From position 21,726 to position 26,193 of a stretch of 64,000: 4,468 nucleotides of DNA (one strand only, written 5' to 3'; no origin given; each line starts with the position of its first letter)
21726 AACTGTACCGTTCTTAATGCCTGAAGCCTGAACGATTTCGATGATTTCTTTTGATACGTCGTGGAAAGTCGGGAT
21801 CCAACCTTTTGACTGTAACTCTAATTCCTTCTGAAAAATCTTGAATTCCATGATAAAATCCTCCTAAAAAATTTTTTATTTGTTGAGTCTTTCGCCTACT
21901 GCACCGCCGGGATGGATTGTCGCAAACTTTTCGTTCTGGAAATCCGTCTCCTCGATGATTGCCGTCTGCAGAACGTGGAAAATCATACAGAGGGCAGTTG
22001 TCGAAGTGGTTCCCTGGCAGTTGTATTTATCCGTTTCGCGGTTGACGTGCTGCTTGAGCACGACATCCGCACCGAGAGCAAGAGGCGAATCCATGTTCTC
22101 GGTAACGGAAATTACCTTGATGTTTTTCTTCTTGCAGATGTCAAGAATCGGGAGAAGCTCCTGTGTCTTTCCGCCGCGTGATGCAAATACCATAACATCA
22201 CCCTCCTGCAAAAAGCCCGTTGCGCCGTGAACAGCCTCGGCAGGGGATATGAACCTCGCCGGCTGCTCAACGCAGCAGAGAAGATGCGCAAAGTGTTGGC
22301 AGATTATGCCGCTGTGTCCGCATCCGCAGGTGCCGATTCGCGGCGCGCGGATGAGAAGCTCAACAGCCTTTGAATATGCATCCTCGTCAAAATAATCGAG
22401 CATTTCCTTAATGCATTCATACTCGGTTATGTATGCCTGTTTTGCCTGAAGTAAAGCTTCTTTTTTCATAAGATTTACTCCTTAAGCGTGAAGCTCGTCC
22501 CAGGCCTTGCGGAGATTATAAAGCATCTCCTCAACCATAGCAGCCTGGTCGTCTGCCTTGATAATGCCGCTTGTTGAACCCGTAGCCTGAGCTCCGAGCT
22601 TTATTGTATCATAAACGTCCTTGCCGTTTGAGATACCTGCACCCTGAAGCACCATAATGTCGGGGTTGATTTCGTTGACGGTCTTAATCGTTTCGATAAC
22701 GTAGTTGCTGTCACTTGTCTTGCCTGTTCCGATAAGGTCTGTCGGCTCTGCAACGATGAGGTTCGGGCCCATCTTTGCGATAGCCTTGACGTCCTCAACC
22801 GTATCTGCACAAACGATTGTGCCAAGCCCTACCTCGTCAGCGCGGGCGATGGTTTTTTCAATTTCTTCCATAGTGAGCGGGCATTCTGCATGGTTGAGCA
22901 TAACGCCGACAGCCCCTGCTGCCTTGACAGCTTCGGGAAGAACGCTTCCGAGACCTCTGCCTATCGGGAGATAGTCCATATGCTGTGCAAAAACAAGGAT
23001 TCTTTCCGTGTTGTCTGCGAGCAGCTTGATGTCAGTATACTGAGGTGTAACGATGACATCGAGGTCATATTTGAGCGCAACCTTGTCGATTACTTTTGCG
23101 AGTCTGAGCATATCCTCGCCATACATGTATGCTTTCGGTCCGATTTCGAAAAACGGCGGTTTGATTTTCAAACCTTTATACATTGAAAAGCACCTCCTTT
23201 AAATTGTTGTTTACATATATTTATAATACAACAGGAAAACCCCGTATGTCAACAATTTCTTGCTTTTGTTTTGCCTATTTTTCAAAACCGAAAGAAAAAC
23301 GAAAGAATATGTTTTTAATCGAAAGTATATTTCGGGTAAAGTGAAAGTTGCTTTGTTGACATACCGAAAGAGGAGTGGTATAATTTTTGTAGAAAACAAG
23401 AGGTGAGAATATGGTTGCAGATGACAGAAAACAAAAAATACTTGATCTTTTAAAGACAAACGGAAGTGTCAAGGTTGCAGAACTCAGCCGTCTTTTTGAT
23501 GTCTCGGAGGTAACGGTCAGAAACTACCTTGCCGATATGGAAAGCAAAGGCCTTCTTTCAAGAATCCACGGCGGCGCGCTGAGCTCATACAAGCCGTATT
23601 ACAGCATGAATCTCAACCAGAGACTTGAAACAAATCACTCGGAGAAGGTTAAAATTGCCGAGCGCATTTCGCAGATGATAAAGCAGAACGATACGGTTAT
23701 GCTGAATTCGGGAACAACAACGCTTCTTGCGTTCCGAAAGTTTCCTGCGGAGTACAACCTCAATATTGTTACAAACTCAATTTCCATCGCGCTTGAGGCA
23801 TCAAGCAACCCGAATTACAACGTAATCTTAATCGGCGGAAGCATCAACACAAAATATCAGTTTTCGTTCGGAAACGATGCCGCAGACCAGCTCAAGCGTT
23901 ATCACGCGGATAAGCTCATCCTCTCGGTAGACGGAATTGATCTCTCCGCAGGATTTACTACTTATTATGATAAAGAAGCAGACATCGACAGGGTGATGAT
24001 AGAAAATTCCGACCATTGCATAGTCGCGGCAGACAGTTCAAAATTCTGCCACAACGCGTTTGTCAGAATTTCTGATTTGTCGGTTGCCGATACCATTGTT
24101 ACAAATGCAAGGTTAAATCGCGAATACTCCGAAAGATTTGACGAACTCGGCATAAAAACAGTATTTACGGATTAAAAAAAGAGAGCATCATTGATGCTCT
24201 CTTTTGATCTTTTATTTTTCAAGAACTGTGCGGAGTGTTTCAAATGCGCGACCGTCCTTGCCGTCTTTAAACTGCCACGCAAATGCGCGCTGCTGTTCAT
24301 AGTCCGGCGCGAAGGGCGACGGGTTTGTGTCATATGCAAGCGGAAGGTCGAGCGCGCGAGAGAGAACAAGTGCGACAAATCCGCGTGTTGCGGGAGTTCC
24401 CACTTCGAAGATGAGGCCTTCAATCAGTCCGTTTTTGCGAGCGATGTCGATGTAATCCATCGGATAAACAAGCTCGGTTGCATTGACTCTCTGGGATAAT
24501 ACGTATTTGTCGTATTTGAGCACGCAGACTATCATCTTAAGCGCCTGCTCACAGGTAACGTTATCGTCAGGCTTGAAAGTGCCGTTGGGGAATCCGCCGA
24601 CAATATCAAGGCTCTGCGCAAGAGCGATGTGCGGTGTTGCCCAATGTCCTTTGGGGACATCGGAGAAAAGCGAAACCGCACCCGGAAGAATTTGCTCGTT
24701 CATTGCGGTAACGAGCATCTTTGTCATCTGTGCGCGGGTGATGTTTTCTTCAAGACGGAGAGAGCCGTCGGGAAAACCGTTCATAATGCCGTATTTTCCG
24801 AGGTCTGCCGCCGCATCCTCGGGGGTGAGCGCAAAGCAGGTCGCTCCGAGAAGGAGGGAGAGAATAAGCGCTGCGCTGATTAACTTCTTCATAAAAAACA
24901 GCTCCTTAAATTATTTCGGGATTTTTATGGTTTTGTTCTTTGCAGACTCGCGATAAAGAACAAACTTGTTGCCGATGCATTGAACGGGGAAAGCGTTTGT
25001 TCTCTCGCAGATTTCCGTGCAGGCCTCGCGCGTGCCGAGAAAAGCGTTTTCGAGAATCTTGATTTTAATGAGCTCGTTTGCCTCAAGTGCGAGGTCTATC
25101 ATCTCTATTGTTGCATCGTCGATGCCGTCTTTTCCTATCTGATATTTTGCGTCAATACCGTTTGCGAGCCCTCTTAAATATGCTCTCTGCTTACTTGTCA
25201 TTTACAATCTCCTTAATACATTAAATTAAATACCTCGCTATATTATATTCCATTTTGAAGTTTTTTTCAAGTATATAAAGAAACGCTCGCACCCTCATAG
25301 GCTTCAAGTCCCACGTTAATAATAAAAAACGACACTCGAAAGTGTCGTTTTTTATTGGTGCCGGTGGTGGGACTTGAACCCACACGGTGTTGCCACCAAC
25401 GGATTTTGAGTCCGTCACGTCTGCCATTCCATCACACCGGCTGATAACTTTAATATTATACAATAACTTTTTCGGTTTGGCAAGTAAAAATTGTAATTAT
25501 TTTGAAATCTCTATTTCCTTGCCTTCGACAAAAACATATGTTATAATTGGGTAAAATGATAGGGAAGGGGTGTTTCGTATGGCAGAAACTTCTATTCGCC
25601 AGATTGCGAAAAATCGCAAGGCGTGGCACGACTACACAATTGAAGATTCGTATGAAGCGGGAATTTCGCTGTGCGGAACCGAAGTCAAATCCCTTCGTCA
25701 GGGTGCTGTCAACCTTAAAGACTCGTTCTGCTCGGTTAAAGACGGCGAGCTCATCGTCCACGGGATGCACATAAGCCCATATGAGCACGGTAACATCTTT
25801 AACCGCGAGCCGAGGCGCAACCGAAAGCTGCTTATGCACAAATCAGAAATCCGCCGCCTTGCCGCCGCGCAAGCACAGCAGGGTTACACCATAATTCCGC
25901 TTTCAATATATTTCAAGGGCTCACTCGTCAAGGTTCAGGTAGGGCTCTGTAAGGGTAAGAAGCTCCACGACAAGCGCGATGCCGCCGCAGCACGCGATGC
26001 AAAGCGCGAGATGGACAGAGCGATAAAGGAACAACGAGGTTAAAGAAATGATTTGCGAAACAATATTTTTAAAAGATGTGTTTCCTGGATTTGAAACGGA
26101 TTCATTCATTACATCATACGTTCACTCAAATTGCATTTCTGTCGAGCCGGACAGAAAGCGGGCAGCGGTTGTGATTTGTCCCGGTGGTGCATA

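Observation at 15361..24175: DeoR-linked seven-gene carbohydrate cluster with an unrecognisable pathway logic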

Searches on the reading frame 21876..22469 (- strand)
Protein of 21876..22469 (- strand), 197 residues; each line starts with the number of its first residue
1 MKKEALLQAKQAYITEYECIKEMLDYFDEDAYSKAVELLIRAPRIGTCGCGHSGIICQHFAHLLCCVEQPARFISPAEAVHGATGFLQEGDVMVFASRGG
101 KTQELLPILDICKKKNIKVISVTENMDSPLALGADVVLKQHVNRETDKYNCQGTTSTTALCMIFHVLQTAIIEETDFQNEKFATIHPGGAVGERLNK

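Call 3: search_protein_families(library=pfam, proteins=[window:21876-22469:-], max_evalue=0.01)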
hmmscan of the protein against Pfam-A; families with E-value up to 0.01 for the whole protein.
window:21876-22469:- (197 aa): 2 families
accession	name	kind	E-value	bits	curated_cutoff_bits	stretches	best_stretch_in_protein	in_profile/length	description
PF01380.27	SIS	-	1.3e-18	67.5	25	1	39-167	2-128/131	SIS domain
PF13580.11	SIS_2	-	8.6e-07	29.5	27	0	87-123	101-137/138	SIS domain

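Call 4: search_protein_families(library=ncbifam, proteins=[window:21876-22469:-], max_evalue=0.01)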
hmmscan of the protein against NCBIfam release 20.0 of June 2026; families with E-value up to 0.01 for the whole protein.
window:21876-22469:- (197 aa): 19 families
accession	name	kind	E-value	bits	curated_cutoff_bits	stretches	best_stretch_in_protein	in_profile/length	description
NF008581.0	PRK11543.1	equivalog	7.6e-34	117.2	481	1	4-195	4-195/321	arabinose-5-phosphate isomerase GutQ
TIGR00393.1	kpsF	subfamily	1.8e-33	116.3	203.7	1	47-195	5-153/268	KpsF/GutQ family sugar-phosphate isomerase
NF008141.0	PRK10892.1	equivalog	4.8e-29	101.6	505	1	9-195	16-202/328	arabinose-5-phosphate isomerase KdsD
NF040776.2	AlsR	equivalog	1e-14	54.1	400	1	14-138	101-225/279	transcriptional repressor AlsR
NF008458.0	PRK11337.1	equivalog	1.7e-13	50.2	378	1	15-140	114-239/293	MurR/RpiR family transcriptional regulator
NF041755.1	RuMP_HxlAB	equivalog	1.9e-13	50.1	500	1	18-186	222-387/391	bifunctional 3-hexulose-6-phosphate synthase/6-phospho-3-hexuloisomerase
TIGR03127.2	RuMP_HxlB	equivalog_domain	1.8e-12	47.5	160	1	20-179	8-167/178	6-phospho-3-hexuloisomerase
NF010701.0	PRK14101.1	equivalog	1.4e-11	43.3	920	1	21-172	447-587/638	bifunctional transcriptional regulator/glucokinase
NF008451.0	PRK11302.1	subfamily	1.7e-11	44.1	296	1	19-171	105-254/286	transcriptional regulator HexR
NF008590.0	PRK11557.1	equivalog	1.1e-07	31.5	355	1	19-174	109-262/282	MurR/RpiR family transcriptional regulator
NF012026.0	PRK15482.1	equivalog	4.5e-07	29.7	408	1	21-178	114-269/285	HTH-type transcriptional regulator MurR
NF001484.0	PRK00331.1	subfamily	0.00034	19.1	381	1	33-147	277-391/601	isomerizing glutamine--fructose-6-phosphate transaminase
TIGR01135.1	glmS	equivalog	0.0011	17.6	418.05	1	35-171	284-417/607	glutamine--fructose-6-phosphate transaminase (isomerizing)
TIGR00441.1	gmhA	equivalog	0.0013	18.8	209.45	0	88-140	78-130/154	D-sedoheptulose 7-phosphate isomerase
NF006422.0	PRK08674.1-1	subfamily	0.0019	17.7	317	1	29-123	13-98/302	bifunctional phosphoglucose/phosphomannose isomerase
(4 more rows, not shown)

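Call 22: search_solved_structures(query=window:21876-22469:-, max_evalue=0.00001)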
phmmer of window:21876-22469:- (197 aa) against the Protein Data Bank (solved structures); distinct sequences matched with E-value up to 0.00001: 11.
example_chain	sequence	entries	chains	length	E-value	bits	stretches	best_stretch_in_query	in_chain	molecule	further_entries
3fxa_A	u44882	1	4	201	1e-38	136.3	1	2-195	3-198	SIS domain protein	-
3etn_A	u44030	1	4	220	7.6e-26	94.3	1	25-196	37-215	putative phosphosugar isomerase involved in capsule formation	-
5uqi_A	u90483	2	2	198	1.5e-19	73.8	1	16-196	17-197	Phosphosugar isomerase | Isomerase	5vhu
2xhz_A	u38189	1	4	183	5.6e-16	62.1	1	10-172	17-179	ARABINOSE 5-PHOSPHATE ISOMERASE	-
8glr_A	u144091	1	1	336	4.1e-08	36.5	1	70-135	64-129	SIS domain-containing protein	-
2a3n_A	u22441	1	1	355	4.8e-08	36.3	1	70-135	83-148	putative glucosamine-fructose-6-phosphate aminotransferase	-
9lj9_B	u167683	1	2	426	1.6e-07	34.5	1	19-146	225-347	3-hexulose-6-phosphate synthase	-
7en5_A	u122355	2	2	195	9.7e-07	32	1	24-181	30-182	HTH-type transcriptional regulator MurR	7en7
1vim_A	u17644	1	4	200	1.2e-06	31.7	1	18-162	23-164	Hypothetical protein AF1796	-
7en6_A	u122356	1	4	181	2e-06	31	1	24-173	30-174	HTH-type transcriptional regulator MurR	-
4ivn_A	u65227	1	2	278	4.2e-06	29.9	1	20-132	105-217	Transcriptional regulator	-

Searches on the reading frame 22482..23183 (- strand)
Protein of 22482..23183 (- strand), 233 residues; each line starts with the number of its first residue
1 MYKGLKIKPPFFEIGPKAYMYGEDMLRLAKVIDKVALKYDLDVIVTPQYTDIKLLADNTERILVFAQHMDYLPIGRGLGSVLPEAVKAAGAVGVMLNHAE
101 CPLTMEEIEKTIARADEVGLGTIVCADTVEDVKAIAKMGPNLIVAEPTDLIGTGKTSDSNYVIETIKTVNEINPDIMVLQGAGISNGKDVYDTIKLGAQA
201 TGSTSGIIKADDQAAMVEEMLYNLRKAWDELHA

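Call 3: search_protein_families(library=pfam, proteins=[window:22482-23183:-], max_evalue=0.01)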
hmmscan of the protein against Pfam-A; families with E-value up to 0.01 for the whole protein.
window:22482-23183:- (233 aa): 3 families
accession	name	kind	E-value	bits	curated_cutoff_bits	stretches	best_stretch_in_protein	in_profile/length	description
PF00121.24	TIM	-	5e-20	72.5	20.1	1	27-218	19-243/245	Triosephosphate isomerase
PF05690.20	ThiG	-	0.0017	18.2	23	1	135-221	140-221/247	Thiazole biosynthesis protein ThiG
PF03060.21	NMO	-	0.0085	16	28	1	109-215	126-233/331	Nitronate monooxygenase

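Call 4: search_protein_families(library=ncbifam, proteins=[window:22482-23183:-], max_evalue=0.01)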
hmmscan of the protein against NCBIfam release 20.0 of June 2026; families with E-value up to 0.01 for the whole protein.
window:22482-23183:- (233 aa): 8 families
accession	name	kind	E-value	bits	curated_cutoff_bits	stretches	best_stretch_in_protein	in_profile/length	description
NF003302.0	PRK04302.1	subfamily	1.4e-59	201.6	132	1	8-222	2-220/223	triose-phosphate isomerase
TIGR00419.1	tim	equivalog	1e-28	100.7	130.6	1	25-211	16-228/228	triose-phosphate isomerase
NF011163.0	PRK14565.1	equivalog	2.5e-06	27.4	298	1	35-204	30-220/240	triosephosphate isomerase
NF006600.0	PRK09140.1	subfamily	8.8e-05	21.9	207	0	91-145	39-90/210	2-dehydro-3-deoxy-6-phosphogalactonate aldolase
TIGR00262.1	trpA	equivalog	0.00081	18.3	102.35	1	104-229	125-253/256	tryptophan synthase subunit alpha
NF011497.0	PRK14905.1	equivalog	0.00091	18.6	485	1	27-110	27-116/357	triosephosphate isomerase/PTS system glucose/sucrose-specific transporter subunit IIB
TIGR02151.1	IPP_isom_2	equivalog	0.00092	18.2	281.3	1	164-225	248-308/338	type 2 isopentenyl-diphosphate Delta-isomerase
NF001377.0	PRK00278.2-4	equivalog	0.0088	15.3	260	0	87-221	129-256/259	indole-3-glycerol phosphate synthase TrpC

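Call 7: search_solved_structures(query=window:22482-23183:-, max_evalue=0.001)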
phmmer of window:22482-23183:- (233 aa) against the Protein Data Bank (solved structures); distinct sequences matched with E-value up to 0.001: 7.
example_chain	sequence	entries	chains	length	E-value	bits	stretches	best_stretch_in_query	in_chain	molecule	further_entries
1hg3_A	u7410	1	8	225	7e-43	150.2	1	6-217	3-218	TRIOSEPHOSPHATE ISOMERASE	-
2h6r_A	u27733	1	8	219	1.2e-38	136.4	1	22-220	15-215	Triosephosphate isomerase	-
1w0m_A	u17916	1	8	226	2.9e-31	112.2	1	11-221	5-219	TRIOSEPHOSPHATE ISOMERASE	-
5csr_A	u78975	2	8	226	4e-20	75.8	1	25-218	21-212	Triosephosphate isomerase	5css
7skj_A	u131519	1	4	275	3.3e-05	27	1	23-129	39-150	Triosephosphate isomerase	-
4ohq_A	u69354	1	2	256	0.00024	24.2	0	25-127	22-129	Triosephosphate isomerase, chloroplastic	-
4p61_A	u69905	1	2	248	0.00055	23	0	33-132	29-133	Triosephosphate isomerase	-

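Call 48: search_solved_structures(query=window:22482-23183:-, max_evalue=1e-25, show_alignments=3)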
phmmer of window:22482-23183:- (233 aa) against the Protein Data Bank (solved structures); distinct sequences matched with E-value up to 1e-25: 3.
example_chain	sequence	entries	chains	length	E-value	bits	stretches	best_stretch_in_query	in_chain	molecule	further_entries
1hg3_A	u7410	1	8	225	7e-43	150.2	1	6-217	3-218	TRIOSEPHOSPHATE ISOMERASE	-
2h6r_A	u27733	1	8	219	1.2e-38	136.4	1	22-220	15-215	Triosephosphate isomerase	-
1w0m_A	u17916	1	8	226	2.9e-31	112.2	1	11-221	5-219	TRIOSEPHOSPHATE ISOMERASE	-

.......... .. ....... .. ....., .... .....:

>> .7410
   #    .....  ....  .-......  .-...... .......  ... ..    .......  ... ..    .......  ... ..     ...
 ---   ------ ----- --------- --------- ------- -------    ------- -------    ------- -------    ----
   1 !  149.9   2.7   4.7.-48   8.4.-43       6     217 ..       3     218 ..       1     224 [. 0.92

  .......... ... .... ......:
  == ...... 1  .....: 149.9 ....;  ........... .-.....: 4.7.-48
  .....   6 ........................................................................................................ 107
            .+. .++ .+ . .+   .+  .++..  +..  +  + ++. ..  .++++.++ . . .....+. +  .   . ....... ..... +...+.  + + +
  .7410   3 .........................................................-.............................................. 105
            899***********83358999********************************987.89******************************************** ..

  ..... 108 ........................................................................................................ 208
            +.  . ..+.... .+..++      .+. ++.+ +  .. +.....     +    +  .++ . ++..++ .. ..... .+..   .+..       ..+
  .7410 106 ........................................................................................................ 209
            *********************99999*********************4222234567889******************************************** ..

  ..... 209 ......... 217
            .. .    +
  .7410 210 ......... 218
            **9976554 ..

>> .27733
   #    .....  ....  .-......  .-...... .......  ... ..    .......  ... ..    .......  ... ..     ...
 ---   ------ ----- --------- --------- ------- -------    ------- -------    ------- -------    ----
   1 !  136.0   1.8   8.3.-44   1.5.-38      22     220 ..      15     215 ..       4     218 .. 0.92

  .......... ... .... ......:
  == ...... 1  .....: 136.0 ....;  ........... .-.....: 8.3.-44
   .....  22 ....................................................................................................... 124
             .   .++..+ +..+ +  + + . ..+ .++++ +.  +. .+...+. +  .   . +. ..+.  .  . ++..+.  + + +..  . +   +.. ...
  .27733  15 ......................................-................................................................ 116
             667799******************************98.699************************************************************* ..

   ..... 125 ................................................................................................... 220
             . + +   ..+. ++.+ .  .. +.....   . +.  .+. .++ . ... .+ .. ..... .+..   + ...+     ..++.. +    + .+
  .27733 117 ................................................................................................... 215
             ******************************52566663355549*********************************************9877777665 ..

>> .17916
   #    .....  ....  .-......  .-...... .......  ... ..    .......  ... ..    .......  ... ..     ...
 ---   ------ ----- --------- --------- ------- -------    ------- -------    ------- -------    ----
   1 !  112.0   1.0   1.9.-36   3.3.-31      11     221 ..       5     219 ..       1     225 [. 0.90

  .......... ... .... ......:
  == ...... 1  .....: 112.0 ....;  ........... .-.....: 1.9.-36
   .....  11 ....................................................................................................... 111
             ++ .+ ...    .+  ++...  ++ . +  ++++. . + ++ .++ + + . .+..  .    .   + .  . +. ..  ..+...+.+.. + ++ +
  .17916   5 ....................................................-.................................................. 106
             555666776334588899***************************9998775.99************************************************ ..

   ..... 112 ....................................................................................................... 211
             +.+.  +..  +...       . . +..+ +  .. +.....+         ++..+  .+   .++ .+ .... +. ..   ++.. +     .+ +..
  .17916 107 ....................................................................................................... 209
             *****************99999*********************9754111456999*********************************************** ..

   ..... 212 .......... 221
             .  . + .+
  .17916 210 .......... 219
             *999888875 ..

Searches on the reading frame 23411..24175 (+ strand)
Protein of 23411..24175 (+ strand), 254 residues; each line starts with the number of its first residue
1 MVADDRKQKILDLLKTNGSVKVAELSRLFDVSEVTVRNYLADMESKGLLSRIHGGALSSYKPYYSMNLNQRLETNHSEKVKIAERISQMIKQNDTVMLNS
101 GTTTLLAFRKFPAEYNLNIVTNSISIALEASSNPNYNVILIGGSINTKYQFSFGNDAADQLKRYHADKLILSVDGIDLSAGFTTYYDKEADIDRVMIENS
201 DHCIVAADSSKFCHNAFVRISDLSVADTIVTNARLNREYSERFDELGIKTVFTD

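Call 3: search_protein_families(library=pfam, proteins=[window:23411-24175:+], max_evalue=0.01)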
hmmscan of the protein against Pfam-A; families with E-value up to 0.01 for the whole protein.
window:23411-24175:+ (254 aa): 19 families
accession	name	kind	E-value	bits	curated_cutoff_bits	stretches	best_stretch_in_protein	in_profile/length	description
PF00455.28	DeoRC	-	2.5e-45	154.7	31.8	1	75-232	2-159/160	DeoR C terminal sensor domain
PF08220.18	HTH_DeoR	-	1.6e-15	57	21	1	6-58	1-53/57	DeoR-like helix-turn-helix domain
PF08279.18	HTH_11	-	2.7e-07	30.8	25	1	6-47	1-43/55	HTH domain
PF13412.12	HTH_24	-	2.6e-05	24.2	21.9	1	4-49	2-47/48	Winged helix-turn-helix DNA-binding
PF00392.27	GntR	-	6.5e-05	23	27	1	7-55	10-60/64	Bacterial regulatory proteins, gntR family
PF01022.26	HTH_5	-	0.00016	21.9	22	1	6-50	3-46/47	Bacterial regulatory protein, arsR family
PF08280.17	HTH_Mga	-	0.00022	21.6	23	1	5-43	5-43/59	M protein trans-acting positive regulator (MGA) HTH domain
PF01047.28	MarR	-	0.00041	20.6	24.6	1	9-53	7-51/59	MarR family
PF09012.17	FeoC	-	0.0006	20.3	21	1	12-52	7-47/69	FeoC like transcriptional regulator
PF09339.16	HTH_IclR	-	0.001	19.2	22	1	9-51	7-50/52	IclR helix-turn-helix domain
PF06163.17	DUF977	-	0.0026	18.3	22.1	0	7-50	14-57/134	Bacterial protein of unknown function (DUF977)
PF24033.1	DUF7342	-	0.0027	18.1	31.6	1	2-90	2-90/150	Family of unknown function (DUF7342)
PF01978.25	TrmB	-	0.0034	17.6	25.6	1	12-60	16-59/68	Sugar-specific transcriptional regulator TrmB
PF04703.18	FaeA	-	0.0046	17.7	20.7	0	6-51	1-47/62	FaeA-like protein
PF13404.12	HTH_AsnC-type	-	0.0054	17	27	0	8-38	6-36/42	AsnC-type helix-turn-helix domain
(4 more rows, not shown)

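Call 4: search_protein_families(library=ncbifam, proteins=[window:23411-24175:+], max_evalue=0.01)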
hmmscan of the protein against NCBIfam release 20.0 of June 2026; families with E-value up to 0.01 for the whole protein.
window:23411-24175:+ (254 aa): 20 families
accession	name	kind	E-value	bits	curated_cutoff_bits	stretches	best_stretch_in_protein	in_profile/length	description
NF040755.1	AgaR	equivalog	1.2e-58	198.3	260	1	3-251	4-254/256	transcriptional repressor AgaR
NF041397.1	TranRegGlpR_Halo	equivalog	3.9e-50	170.8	300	1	1-251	1-250/253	HTH-type transcriptional regulator GlpR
NF007316.0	PRK09802.1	equivalog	1.3e-48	165.5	351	1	4-252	16-266/269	DeoR family transcriptional regulator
NF007753.1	PRK10434.1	equivalog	1.1e-40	139.8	350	1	2-251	2-251/253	glucitol operon DNA-binding transcriptional repressor SrlR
NF008154.0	PRK10906.1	equivalog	3.6e-33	114.9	331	1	4-233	4-232/252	DeoR/GlpR family transcriptional regulator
NF040887.2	trans_reg_YciT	exception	1.1e-30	107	450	1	5-249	3-242/246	DNA-binding transcriptional regulator YciT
NF040890.1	trans_reg_YgbI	equivalog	9.5e-29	100.6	400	1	1-250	1-249/253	DNA-binding transcriptional repressor YgbI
NF010034.0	PRK13509.1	equivalog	7.8e-27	94.2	244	1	3-250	3-248/251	HTH-type transcriptional regulator UlaR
NF007720.0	PRK10411.1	equivalog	1.7e-24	86.5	259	1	4-234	3-234/243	L-fucose operon activator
NF007961.0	PRK10681.1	equivalog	4.6e-24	85.2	244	1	4-249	6-249/252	DNA-binding transcriptional repressor DeoR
TIGR01884.1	cas_HTH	subfamily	8.7e-07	28.5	60.2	1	4-53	141-190/202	CRISPR-associated CARF protein Csa3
TIGR00331.1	hrcA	equivalog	5e-05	23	197.2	1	18-100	23-108/338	heat-inducible transcriptional repressor HrcA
NF033788.1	HTH_metalloreg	subfamily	0.00027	20.7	55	1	2-60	8-66/77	metalloregulator ArsR/SmtB family transcription factor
NF041395.1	TranRegLrpA1_Halo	equivalog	0.00031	20.7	250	1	1-49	1-49/142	HTH-type transcriptional regulator LrpA1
NF053609.1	Sul12a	equivalog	0.0012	19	150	1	5-89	5-91/103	Sul12a family chromatin-organizing protein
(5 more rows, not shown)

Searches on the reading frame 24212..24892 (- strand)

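Call 3: search_protein_families(library=pfam, proteins=[window:24212-24892:-], max_evalue=0.01)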
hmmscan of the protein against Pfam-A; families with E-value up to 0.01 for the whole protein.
window:24212-24892:- (226 aa): 1 family
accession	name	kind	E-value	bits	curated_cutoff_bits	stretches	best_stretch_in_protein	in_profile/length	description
PF00395.25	SLH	-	1.1e-19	70.5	20.8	2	76-116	2-42/44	S-layer homology domain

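Call 4: search_protein_families(library=ncbifam, proteins=[window:24212-24892:-], max_evalue=0.01)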
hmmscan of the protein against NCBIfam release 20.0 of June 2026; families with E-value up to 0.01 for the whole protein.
window:24212-24892:- (226 aa): 1 family
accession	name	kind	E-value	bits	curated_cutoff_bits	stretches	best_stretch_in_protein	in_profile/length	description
NF033190.2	inl_like_NEAT_1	exception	3.3e-09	35.6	1275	1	26-121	653-748/754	NEAT domain-containing leucine-rich repeat protein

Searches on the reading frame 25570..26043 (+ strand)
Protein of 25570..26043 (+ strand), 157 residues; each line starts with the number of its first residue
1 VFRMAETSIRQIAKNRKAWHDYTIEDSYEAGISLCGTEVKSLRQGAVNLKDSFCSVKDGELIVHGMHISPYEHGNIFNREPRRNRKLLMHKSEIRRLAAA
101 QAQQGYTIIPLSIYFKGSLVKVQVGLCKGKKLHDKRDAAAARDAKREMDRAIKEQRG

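Call 65: search_protein_families(library=pfam, proteins=[window:25570-26043:+], max_evalue=0.00001)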
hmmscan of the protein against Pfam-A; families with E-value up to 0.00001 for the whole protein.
window:25570-26043:+ (157 aa): 1 family
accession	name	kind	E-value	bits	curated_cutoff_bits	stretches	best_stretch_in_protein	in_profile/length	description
PF01668.23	SmpB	-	1.4e-63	213.5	27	1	12-154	1-143/143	SmpB protein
